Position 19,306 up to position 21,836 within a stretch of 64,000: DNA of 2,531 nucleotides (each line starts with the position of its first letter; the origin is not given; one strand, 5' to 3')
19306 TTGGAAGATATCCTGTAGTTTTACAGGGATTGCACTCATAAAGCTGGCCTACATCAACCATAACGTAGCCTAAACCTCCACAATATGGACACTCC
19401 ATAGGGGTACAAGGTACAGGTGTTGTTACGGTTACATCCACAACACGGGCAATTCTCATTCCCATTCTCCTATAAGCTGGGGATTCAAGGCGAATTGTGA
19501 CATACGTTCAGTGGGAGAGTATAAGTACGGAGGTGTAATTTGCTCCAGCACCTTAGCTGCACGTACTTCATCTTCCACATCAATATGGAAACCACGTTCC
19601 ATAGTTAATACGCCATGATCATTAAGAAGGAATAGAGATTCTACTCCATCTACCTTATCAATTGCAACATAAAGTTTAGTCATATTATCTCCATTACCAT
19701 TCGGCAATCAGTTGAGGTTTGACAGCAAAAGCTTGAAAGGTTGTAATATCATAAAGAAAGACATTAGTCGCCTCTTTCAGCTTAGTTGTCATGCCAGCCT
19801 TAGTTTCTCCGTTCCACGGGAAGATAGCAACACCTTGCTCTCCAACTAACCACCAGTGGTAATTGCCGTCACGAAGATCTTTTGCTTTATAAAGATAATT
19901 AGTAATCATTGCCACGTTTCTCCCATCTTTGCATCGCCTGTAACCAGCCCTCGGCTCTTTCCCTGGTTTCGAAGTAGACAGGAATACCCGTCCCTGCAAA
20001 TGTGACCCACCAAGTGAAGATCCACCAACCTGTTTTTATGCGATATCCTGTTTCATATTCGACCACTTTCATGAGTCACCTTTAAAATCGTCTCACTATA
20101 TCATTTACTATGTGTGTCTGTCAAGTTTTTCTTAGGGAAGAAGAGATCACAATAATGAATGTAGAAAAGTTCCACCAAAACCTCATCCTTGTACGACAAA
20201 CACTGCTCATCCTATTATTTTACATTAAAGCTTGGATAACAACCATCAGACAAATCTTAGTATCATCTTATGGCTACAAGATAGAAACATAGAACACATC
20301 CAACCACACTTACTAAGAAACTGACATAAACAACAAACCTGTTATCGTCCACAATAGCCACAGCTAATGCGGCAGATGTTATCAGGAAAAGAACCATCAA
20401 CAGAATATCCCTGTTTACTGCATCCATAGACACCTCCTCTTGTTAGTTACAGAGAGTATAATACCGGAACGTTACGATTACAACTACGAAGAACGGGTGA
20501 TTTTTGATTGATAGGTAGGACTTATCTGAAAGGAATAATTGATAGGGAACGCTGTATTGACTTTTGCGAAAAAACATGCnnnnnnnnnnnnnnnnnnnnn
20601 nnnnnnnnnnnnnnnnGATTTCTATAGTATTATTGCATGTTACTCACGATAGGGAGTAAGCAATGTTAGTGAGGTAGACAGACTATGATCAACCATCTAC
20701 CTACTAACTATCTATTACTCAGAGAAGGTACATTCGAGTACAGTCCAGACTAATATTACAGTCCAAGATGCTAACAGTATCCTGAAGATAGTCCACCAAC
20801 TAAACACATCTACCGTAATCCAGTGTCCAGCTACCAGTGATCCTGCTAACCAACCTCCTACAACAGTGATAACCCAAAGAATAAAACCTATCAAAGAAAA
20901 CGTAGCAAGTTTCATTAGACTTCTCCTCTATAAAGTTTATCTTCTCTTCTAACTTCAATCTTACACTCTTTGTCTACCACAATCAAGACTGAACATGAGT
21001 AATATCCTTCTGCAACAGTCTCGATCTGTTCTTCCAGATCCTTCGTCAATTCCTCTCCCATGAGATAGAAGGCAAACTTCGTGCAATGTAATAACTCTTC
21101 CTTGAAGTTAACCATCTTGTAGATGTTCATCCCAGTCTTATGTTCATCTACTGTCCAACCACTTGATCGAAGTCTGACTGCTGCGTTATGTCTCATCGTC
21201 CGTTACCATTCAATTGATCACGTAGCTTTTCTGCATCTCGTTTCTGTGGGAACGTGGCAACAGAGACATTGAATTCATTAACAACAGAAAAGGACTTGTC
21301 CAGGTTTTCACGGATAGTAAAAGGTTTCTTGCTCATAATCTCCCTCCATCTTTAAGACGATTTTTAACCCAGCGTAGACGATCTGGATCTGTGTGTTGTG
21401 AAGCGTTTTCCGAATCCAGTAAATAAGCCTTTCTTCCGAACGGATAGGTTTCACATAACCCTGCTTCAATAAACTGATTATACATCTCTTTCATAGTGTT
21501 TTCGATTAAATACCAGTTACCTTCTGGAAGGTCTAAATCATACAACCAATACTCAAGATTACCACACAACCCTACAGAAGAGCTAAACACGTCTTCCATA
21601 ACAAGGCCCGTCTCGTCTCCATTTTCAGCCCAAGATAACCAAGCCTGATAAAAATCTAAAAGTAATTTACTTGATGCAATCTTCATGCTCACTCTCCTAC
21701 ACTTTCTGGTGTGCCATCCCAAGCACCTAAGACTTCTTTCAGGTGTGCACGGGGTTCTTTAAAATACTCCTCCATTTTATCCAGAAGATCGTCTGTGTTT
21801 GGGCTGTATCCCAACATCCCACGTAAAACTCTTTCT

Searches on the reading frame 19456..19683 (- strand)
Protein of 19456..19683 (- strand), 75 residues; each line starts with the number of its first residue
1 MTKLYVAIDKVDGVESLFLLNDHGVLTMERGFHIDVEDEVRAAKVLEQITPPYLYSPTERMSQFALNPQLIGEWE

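Call 8: search_protein_families(library=pfam, max_evalue=0.1, proteins=[window:19456-19683:-])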
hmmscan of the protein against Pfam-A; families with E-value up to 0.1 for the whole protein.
window:19456-19683:- (75 aa): 0 families

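Call 9: search_protein_families(library=phrogs, max_evalue=0.01, proteins=[window:19456-19683:-])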
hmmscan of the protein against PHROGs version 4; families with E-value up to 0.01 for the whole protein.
window:19456-19683:- (75 aa): 2 families
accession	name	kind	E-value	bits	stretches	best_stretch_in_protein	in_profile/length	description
phrog_24460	-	unknown function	7.8e-22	78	1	1-74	1-72/72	-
phrog_16110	-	unknown function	7.7e-07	30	1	1-75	1-72/72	-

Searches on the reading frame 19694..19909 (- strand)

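Call 8: search_protein_families(library=pfam, max_evalue=0.1, proteins=[window:19694-19909:-])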
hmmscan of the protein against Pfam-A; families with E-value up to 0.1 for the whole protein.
window:19694-19909:- (71 aa): 0 families

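Call 9: search_protein_families(library=phrogs, max_evalue=0.01, proteins=[window:19694-19909:-])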
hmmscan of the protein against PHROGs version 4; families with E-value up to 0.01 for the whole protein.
window:19694-19909:- (71 aa): 1 family
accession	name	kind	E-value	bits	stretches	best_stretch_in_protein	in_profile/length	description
phrog_16110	-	unknown function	2.1e-25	89.5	1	4-71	2-71/72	-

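Call 84: search_protein_families(library=ncbifam, max_evalue=0.01, proteins=[window:19694-19909:-])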
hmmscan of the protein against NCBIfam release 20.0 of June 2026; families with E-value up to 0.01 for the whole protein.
window:19694-19909:- (71 aa): 0 families

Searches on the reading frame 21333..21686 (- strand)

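Call 19: search_protein_families(library=phrogs, max_evalue=0.01, proteins=[window:21333-21686:-])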
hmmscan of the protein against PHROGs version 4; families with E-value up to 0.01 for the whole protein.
window:21333-21686:- (117 aa): 3 families
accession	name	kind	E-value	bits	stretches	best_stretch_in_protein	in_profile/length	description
phrog_2510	-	unknown function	1.3e-24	88.1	1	4-113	5-108/219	-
phrog_6418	-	unknown function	5.2e-08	34.2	1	7-109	63-159/231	-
phrog_2176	-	unknown function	0.00043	20.9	1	19-108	35-116/140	-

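Call 20: search_protein_families(library=pfam, max_evalue=0.1, proteins=[window:21333-21686:-])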
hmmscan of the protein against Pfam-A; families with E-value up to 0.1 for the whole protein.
window:21333-21686:- (117 aa): 0 families
